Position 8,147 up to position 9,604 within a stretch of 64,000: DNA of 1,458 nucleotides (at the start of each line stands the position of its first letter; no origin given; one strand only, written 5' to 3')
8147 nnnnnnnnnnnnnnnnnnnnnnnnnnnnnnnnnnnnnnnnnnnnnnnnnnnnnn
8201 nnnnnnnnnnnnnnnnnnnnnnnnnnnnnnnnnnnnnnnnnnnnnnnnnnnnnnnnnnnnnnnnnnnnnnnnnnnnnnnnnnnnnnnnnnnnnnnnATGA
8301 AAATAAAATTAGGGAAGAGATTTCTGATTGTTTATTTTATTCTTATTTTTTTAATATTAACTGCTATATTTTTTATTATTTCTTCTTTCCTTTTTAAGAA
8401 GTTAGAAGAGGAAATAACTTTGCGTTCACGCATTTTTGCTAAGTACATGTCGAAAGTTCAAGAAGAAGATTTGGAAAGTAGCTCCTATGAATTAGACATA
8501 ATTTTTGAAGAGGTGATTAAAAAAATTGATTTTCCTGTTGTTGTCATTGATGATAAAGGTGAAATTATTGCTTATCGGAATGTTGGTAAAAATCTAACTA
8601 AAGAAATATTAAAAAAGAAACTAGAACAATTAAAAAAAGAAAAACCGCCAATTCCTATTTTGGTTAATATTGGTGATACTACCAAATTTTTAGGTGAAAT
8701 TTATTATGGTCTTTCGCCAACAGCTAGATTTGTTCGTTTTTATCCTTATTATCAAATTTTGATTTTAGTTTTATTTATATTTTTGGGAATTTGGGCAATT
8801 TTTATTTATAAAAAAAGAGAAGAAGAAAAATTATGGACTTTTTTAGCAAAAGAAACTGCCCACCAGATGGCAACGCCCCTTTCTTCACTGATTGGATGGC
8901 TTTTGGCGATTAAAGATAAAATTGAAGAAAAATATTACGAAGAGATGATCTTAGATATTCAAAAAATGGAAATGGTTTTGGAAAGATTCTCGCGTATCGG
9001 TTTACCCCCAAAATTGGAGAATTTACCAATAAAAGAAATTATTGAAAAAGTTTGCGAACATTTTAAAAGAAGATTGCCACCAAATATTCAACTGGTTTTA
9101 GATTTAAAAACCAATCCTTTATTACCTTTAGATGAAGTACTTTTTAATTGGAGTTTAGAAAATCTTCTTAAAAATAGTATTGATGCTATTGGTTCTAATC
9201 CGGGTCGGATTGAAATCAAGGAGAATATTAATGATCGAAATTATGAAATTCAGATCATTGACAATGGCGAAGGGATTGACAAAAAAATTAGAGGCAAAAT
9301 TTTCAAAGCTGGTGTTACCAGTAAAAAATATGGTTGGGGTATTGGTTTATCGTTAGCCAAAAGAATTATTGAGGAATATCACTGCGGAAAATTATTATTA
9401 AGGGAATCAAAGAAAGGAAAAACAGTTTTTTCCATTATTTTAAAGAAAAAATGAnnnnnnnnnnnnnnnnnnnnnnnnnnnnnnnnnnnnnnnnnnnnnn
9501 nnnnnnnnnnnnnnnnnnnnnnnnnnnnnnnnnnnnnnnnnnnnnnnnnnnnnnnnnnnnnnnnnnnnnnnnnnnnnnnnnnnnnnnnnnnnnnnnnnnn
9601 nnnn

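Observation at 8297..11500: Translationally coupled histidine kinase / REC-PglZ (PorX-like) regulator / hemerythrin module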

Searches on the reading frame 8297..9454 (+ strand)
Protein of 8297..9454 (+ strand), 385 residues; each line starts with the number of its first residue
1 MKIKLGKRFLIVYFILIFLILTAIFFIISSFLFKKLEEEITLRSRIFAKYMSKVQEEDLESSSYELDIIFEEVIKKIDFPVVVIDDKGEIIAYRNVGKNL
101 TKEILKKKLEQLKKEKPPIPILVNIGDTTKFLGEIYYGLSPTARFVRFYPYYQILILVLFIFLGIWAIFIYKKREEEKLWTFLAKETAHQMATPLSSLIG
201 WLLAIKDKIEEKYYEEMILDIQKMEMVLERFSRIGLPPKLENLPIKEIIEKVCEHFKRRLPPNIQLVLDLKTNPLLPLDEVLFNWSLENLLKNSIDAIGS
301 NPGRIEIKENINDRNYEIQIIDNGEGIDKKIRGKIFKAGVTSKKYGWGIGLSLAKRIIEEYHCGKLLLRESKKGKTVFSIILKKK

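Call 3: search_protein_families(library=pfam, proteins=[window:8297-9454:+], max_evalue=0.01)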
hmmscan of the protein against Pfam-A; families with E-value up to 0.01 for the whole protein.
window:8297-9454:+ (385 aa): 3 families
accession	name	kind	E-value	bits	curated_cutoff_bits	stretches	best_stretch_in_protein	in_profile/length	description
PF02518.31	HATPase_c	-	1.4e-15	58.1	26.4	1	287-384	10-109/111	Histidine kinase-, DNA gyrase B-, and HSP90-like ATPase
PF14501.12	HATPase_c_5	-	0.00036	20.8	22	1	286-380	9-99/102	GHKL domain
PF13589.12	HATPase_c_3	-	0.0015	19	25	1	286-331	6-49/137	Histidine kinase-, DNA gyrase B-, and HSP90-like ATPase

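Call 4: search_protein_families(library=ncbifam, proteins=[window:8297-9454:+], max_evalue=0.01)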
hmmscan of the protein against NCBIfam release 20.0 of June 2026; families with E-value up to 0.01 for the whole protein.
window:8297-9454:+ (385 aa): 64 families (the best 25 are shown)
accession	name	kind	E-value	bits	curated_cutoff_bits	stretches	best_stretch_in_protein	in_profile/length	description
NF008468.0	PRK11360.1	equivalog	2.2e-22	79.2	646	1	187-383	403-607/616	two-component system sensor histidine kinase AtoS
NF053867.1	SprKinKinDBac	equivalog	1.2e-16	60.2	775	1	175-378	279-492/500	sporulation kinase KinD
NF008293.1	PRK11073.1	equivalog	1.3e-14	54.2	240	1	184-382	134-345/349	nitrogen regulation protein NR(II)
NF047794.1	HisKinPtgB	equivalog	7.2e-14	51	1000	1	188-366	450-637/656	two-component system sensor histidine kinase PgtB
TIGR02916.1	PEP_his_kin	equivalog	1.3e-13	50.5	300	1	221-382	521-678/679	XrtA/PEP-CTERM system histidine kinase PrsK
NF046044.1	PnpS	equivalog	7.1e-13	48.3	400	1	69-382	56-389/390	two-component system histidine kinase PnpS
NF008298.1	PRK11086.1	subfamily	8.5e-13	47.6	520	1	287-381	428-522/529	DcuS/MalK family sensor histidine kinase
NF007688.0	PRK10364.1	equivalog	1.1e-12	47.5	479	1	183-382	243-449/460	two-component system sensor histidine kinase ZraS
TIGR02966.1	phoR_proteo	equivalog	1.3e-12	47.4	334.2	1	182-380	117-331/333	phosphate regulon sensor histidine kinase PhoR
NF041777.1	sens_FixL_Rhizob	equivalog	2.6e-12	46.1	850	1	268-382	363-479/485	sensor protein FixL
NF008312.0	PRK11100.1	equivalog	6.7e-12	45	356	1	189-383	265-473/477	two-component system sensor histidine kinase CreC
TIGR01386.1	cztS_silS_copS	subfamily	9.3e-12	44.6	292.55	1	186-380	247-454/457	heavy metal sensor histidine kinase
NF033091.0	HK_VanS_ACDEFG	equivalog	1e-11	44.5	400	1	187-382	81-292/293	vancomycin resistance histidine kinase VanS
NF049962.1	HisKinFlgSCampy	equivalog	2.1e-11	43.4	600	1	276-372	233-329/338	fla regulon two-component system sensor histidine kinase FlgS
NF012226.0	AdeS_HK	equivalog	3.5e-11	42.9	500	1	187-383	145-352/353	two-component sensor histidine kinase AdeS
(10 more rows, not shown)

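Call 30: find_homologous_proteins(query=window:8297-9454:+, max_evalue=1e-10)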
Query window:8297-9454:+ (385 aa): 4344 proteins with E <= 1e-10 among 8000 candidates; the best 120 are listed.
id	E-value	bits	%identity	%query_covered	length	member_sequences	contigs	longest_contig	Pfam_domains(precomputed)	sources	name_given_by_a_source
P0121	5.0e-229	778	94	100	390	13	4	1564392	PF02518.32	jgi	jgi:two-component system, sporulation sensor kinase D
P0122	1.6e-204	697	80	100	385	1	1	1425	PF02518.32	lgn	-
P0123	7.7e-204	695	81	100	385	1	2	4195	PF02518.32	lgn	-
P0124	5.3e-203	692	81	100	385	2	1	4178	PF02518.32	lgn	-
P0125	1.3e-201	688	81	100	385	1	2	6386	PF02518.32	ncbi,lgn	ncbi:MAG: HAMP domain-containing sensor histidine kinase [candidate division WOR-3 bacterium]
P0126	4.2e-201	686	81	100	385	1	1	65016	PF02518.32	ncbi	ncbi:MAG: HAMP domain-containing sensor histidine kinase [candidate division WOR-3 bacterium]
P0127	5.4e-201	686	81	100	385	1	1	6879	PF02518.32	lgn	-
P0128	1.5e-199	681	79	99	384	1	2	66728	PF02518.32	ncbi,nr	ncbi:MAG: HAMP domain-containing sensor histidine kinase [candidate division WOR-3 bacterium]|nr:HAM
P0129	2.3e-199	680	79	99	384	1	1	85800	PF02518.32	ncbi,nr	ncbi:MAG: HAMP domain-containing histidine kinase [candidate division WOR-3 bacterium]|nr:HAMP domai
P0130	2.7e-191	654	81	94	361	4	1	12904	PF02518.32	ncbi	ncbi:MAG: HAMP domain-containing sensor histidine kinase, partial [candidate division WOR-3 bacteriu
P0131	1.6e-169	582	81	85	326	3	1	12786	-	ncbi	ncbi:MAG: hypothetical protein ABIK56_01455, partial [candidate division WOR-3 bacterium]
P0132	2.6e-130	453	57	99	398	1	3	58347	PF02518.32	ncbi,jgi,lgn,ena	-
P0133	1.0e-128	448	56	98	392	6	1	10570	PF02518.32,PF00512.32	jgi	jgi:hypothetical protein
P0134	1.7e-128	447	56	99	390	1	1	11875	PF02518.32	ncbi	-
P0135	2.4e-125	437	54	98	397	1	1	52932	PF02518.32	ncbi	-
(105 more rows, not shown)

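Call 54: predict_structure(alignment_id=A2)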
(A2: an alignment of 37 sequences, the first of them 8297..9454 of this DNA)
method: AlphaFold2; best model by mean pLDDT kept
length: 385 residues; sequences in the alignment: 37
mean_pLDDT: 80.9   pTM: 0.62
mean pLDDT of the five models: 80.9, 79.7, 79.7, 77.7, 77.2
residues with pLDDT >= 90: 97; 70-90: 230; 50-70: 33; < 50: 25
segments of 3 or more residues with pLDDT < 50: 56-75, 345-347
pLDDT, mean of each block of 10 residues (from residue 1): 65 83 84 78 67 51 45 57 78 75 82 80 68 78 78 85 85 81 83 89 92 88 86 85 93 84 91 92 92 87 93 88 88 83 60 91 93 93 85
secondary structure, 60 per line:
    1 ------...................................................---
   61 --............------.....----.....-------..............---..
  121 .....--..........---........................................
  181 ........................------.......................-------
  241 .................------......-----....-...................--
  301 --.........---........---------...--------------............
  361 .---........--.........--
elements in order: H7-57 H63-74 E81-85 E90-94 H102-115 E119-125 E128-137 H141-204 H211-233 E241-244 H245-257 E264-269 E275-278 H280-298 E303-311 E315-322 H349-361 E365-372 E375-383

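Call 60: fold_search(model_id=the predicted structure, library=pdb)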
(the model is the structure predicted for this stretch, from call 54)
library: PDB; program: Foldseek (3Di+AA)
matches with E <= 10: 656; with E <= 0.001: 341
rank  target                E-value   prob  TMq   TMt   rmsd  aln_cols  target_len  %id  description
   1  9a5d_A                8.1e-15  1.00  0.38  0.25  20.4       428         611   15  Integrative model of WALK-YYCH by crosslinking MS and deep learning (released 2024-09-18)
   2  8a6x_B                4.7e-14  1.00  0.37  0.38  26.2       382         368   15  Crystal structure of a chimeric LOV-Histidine kinase SB2F1 (asymmetrical variant, trigonal form with long c axis) (released 2024-01-10)
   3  4gcz_A                5.3e-14  1.00  0.39  0.41  14.8       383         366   16  Structure of a blue-light photoreceptor (released 2013-06-19)
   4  9jfj_B                1.8e-13  1.00  0.37  0.59  16.3       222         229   22  Crystal structure of the cytoplasmic domain of ZraS in ADP-bound form (released 2025-03-26)
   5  4i5s_B                2.0e-13  1.00  0.37  0.36  21.4       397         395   18  Structure and function of sensor histidine kinase (released 2013-03-27)
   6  9jfj_C                3.2e-13  1.00  0.41  0.66   6.8       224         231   24  Crystal structure of the cytoplasmic domain of ZraS in ADP-bound form (released 2025-03-26)
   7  4u7o_A                3.4e-13  1.00  0.37  0.60   8.1       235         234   20  Active histidine kinase bound with ATP (released 2015-09-02)
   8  8a7h_A                3.4e-13  1.00  0.35  0.37  25.7       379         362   13  Crystal structure of a chimeric LOV-Histidine kinase SB2F1-I66R mutant (light state; asymmetrical variant, trigonal fo (released 2024-01-10)
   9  8a7f_B                3.4e-13  1.00  0.36  0.38  25.7       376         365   15  Crystal structure of a chimeric LOV-Histidine kinase SB2F1-I66R mutant (asymmetrical variant, trigonal form with long  (released 2024-01-10)
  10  9jfj_A                3.8e-13  1.00  0.39  0.62   7.4       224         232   22  Crystal structure of the cytoplasmic domain of ZraS in ADP-bound form (released 2025-03-26)
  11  8a7f_A                5.1e-13  1.00  0.36  0.38  25.6       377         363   15  Crystal structure of a chimeric LOV-Histidine kinase SB2F1-I66R mutant (asymmetrical variant, trigonal form with long  (released 2024-01-10)
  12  8a52_A                8.0e-13  1.00  0.35  0.37  25.8       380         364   14  Crystal structure of a chimeric LOV-Histidine kinase SB2F1 (asymmetrical variant, trigonal form with long c-axis) (released 2023-12-27)
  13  4zki_A                1.0e-12  1.00  0.38  0.61   7.8       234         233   20  The crystal structure of Histidine Kinase YycG with ADP (released 2016-05-04)
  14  9jfj_D                1.1e-12  1.00  0.38  0.60  16.2       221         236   23  Crystal structure of the cytoplasmic domain of ZraS in ADP-bound form (released 2025-03-26)
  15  8a3u                  1.6e-12  1.00  0.37  0.39  25.9       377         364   14  Crystal structure of a chimeric LOV-Histidine kinase SB2F1 (symmetrical variant, trigonal form with short c-axis) (released 2023-12-20)
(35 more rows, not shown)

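Call 67: search_protein_families(library=padloc, proteins=[window:8297-9454:+], max_evalue=0.001)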
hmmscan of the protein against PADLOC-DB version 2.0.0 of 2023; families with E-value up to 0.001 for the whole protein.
window:8297-9454:+ (385 aa): 0 families
